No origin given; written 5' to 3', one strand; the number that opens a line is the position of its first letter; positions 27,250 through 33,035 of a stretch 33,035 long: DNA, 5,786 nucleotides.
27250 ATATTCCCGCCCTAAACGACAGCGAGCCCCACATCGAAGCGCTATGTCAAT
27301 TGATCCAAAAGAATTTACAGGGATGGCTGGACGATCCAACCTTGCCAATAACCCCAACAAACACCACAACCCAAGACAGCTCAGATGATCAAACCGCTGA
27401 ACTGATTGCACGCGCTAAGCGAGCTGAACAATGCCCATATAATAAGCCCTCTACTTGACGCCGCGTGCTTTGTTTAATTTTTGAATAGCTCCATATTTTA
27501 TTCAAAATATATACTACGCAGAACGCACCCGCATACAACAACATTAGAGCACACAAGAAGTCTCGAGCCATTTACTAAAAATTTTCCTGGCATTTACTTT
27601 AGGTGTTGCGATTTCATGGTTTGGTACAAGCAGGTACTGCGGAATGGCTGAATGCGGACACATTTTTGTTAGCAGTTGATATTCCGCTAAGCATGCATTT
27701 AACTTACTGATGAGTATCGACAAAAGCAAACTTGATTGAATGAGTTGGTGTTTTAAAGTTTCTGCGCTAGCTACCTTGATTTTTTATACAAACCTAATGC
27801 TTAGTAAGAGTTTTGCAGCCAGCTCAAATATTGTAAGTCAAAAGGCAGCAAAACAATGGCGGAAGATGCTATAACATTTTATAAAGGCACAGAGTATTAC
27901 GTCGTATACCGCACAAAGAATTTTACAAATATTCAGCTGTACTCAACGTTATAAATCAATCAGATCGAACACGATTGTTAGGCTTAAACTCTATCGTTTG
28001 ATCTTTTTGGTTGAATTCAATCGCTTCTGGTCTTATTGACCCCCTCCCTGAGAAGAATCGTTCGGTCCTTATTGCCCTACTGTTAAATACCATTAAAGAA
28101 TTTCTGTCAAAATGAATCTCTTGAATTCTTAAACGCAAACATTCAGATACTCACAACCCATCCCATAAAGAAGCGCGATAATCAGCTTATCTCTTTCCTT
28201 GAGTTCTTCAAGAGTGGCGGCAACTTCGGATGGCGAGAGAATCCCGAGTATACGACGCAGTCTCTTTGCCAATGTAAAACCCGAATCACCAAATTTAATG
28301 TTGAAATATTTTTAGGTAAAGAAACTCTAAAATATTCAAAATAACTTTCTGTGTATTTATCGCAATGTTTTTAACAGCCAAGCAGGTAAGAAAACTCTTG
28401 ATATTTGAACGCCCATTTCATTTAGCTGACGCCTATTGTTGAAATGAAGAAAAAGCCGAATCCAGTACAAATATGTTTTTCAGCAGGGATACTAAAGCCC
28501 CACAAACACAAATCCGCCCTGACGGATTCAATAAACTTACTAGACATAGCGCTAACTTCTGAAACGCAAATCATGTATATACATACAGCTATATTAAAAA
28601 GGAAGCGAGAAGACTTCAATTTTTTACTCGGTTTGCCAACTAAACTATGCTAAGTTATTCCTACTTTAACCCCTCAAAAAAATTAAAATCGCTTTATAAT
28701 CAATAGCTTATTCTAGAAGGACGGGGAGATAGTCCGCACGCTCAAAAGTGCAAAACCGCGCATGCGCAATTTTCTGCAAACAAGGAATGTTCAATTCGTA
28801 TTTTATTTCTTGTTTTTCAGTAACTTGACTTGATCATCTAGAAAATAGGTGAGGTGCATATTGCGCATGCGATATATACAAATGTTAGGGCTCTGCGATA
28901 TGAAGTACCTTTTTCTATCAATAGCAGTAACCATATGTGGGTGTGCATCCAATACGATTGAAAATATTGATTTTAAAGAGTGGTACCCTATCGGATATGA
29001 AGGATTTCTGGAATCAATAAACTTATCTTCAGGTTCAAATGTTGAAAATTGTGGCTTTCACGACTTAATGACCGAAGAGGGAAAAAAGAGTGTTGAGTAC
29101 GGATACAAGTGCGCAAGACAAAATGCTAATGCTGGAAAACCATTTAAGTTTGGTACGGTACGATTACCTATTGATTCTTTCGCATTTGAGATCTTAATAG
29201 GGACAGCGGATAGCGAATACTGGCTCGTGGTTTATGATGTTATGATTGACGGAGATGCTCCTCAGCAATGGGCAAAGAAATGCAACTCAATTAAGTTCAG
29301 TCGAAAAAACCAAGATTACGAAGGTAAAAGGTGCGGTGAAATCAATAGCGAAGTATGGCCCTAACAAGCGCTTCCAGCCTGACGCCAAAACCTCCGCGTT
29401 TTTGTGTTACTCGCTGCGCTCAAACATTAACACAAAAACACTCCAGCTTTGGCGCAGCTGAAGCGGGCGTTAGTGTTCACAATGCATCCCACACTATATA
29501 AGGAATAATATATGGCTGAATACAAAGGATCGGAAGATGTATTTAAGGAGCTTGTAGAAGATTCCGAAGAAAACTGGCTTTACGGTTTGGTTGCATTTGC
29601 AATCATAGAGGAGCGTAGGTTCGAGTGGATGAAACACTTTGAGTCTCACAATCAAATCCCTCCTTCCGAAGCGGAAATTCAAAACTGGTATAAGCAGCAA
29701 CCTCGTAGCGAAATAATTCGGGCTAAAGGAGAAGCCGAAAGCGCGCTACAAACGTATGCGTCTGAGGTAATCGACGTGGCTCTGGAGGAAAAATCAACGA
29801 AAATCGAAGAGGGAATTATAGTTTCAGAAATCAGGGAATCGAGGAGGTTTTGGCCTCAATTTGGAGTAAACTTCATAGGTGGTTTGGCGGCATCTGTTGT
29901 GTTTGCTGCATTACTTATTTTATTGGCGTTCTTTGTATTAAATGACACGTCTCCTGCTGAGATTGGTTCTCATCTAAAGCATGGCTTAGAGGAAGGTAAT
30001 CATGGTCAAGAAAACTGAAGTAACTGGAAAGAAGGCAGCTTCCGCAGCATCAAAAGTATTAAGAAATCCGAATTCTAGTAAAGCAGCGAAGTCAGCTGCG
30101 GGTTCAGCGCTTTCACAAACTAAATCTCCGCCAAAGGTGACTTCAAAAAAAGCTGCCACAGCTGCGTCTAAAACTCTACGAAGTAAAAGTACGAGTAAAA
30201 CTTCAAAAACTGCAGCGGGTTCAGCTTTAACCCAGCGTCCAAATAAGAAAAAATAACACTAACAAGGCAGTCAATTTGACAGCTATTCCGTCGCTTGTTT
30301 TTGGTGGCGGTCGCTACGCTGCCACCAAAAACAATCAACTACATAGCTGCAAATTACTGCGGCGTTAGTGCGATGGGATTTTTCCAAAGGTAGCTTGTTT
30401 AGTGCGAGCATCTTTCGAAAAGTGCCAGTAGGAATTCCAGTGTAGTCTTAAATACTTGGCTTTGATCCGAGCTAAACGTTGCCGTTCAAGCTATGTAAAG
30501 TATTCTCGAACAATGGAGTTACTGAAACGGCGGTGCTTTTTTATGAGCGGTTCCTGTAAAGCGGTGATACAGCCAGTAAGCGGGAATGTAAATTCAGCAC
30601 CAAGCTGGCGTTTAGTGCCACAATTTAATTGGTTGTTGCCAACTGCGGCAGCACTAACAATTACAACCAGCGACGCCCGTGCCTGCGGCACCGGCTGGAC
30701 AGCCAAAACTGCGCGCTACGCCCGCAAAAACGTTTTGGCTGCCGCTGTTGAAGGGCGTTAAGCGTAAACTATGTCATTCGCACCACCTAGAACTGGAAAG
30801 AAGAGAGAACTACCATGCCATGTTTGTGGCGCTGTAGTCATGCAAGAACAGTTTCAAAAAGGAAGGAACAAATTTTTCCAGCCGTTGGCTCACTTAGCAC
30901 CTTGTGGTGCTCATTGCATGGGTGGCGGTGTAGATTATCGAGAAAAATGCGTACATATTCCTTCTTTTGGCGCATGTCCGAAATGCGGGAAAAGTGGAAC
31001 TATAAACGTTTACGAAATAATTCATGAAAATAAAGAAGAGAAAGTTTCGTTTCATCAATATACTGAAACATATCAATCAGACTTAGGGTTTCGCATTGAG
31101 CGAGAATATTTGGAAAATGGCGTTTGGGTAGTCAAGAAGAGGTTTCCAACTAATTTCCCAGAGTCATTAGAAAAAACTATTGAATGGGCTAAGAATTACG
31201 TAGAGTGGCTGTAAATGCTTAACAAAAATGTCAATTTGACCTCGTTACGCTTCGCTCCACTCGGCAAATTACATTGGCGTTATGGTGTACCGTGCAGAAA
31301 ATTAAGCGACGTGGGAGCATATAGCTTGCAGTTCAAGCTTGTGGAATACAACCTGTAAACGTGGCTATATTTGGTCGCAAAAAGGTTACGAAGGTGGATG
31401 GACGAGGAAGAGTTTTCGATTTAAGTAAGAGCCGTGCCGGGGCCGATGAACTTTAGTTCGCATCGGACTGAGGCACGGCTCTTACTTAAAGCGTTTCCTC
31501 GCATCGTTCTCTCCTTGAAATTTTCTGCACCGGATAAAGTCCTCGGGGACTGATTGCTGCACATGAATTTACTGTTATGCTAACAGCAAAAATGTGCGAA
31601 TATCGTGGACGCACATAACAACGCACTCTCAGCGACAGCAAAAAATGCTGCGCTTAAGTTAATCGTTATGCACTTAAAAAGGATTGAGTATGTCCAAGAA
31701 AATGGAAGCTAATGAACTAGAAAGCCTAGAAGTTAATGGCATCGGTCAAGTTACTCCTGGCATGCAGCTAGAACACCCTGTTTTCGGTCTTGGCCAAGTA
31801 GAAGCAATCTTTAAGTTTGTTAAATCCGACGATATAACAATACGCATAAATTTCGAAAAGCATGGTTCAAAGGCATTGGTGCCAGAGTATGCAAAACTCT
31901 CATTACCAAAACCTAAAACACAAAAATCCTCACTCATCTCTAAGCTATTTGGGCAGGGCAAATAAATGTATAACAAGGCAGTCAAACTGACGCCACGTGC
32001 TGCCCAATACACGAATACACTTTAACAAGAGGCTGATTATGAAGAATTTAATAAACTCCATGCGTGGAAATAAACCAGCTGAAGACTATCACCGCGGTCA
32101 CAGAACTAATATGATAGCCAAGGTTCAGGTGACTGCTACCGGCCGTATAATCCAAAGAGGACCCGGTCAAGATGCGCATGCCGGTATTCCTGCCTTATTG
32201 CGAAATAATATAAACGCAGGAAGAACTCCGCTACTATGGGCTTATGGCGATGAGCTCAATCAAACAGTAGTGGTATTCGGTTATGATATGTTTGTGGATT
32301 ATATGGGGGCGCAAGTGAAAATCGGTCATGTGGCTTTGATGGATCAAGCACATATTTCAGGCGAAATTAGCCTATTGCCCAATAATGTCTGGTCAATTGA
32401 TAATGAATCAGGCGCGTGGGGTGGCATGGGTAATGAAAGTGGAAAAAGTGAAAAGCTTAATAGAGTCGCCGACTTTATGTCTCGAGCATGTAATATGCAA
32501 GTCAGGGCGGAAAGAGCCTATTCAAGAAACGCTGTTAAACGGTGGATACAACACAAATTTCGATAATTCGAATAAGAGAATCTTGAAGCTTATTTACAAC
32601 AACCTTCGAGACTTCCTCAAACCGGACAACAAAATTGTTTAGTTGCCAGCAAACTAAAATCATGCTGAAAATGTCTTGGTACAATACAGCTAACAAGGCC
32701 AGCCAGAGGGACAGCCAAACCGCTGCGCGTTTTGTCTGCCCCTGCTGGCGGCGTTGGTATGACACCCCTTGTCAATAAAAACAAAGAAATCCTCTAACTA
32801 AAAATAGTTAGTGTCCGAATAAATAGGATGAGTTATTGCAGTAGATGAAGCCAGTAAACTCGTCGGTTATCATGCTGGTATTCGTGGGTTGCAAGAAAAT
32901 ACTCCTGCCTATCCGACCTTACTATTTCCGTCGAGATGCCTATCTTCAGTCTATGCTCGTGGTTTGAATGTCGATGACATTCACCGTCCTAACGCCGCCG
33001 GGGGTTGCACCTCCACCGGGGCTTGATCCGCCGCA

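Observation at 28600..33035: Chromosomal integron cassette array: at least five clear attC sites, cassettes of unknown function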

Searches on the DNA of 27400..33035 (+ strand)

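Call 24: search_rna_families(source=window, start=27400, end=33035, threshold=evalue, max_evalue=1)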
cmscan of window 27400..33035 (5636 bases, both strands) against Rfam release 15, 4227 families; matches with E-value up to 1: 0.
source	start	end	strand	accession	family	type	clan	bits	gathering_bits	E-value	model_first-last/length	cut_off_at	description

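Call 90: search_with_rna_model(model_id=R1, sources=[L095, L102, L033, L100, L092, L093], filters=off, max_evalue=0.1)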
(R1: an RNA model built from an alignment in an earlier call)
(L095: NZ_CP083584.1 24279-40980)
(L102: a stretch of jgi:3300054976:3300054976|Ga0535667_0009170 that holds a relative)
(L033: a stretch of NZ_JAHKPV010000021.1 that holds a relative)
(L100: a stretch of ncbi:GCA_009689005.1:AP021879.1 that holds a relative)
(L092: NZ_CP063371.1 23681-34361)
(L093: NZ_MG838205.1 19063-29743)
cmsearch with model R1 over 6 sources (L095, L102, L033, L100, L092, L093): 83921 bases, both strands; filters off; matches with E-value up to 0.1: 8.
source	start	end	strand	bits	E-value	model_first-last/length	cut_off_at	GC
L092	3123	3182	-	62.9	1.6e-12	1-58/58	no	0.55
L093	3045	3101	-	50.6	1.4e-09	1-58/58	no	0.63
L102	4958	5015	+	34.3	1.2e-05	1-58/58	no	0.5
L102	10804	10869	+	27.1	0.00063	1-58/58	no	0.5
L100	3034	3086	+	25.4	0.0016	5-54/58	no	0.62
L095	5475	5546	-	21.6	0.013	8-51/58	no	0.58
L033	18838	18909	-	19.4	0.044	4-55/58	no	0.56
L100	1907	1970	+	18.9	0.059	5-54/58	no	0.58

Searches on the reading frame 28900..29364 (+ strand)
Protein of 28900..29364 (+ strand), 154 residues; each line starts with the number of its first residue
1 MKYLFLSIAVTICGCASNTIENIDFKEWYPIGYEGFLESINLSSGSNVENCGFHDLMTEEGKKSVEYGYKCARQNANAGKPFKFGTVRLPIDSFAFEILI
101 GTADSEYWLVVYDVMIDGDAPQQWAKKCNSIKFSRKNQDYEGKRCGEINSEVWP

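Call 13: search_protein_families(library=pfam, max_evalue=0.1, proteins=[window:28900-29364:+])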
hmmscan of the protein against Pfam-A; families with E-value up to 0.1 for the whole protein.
window:28900-29364:+ (154 aa): 0 families

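Call 14: search_protein_families(library=ncbifam, max_evalue=0.1, proteins=[window:28900-29364:+])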
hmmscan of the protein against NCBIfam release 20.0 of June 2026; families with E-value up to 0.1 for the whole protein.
window:28900-29364:+ (154 aa): 1 family
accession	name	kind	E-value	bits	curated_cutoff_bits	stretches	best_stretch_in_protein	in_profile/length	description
NF007639.2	PRK10306.1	equivalog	0.0032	16.9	300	1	47-106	120-185/214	metal-binding protein ZinT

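Call 56: search_protein_families(library=padloc, max_evalue=0.1, proteins=[window:28900-29364:+])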
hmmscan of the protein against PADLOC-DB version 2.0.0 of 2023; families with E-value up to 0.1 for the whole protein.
window:28900-29364:+ (154 aa): 0 families

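Call 57: search_protein_families(library=phrogs, max_evalue=0.1, proteins=[window:28900-29364:+])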
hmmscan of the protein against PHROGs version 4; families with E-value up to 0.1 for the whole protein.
window:28900-29364:+ (154 aa): 0 families
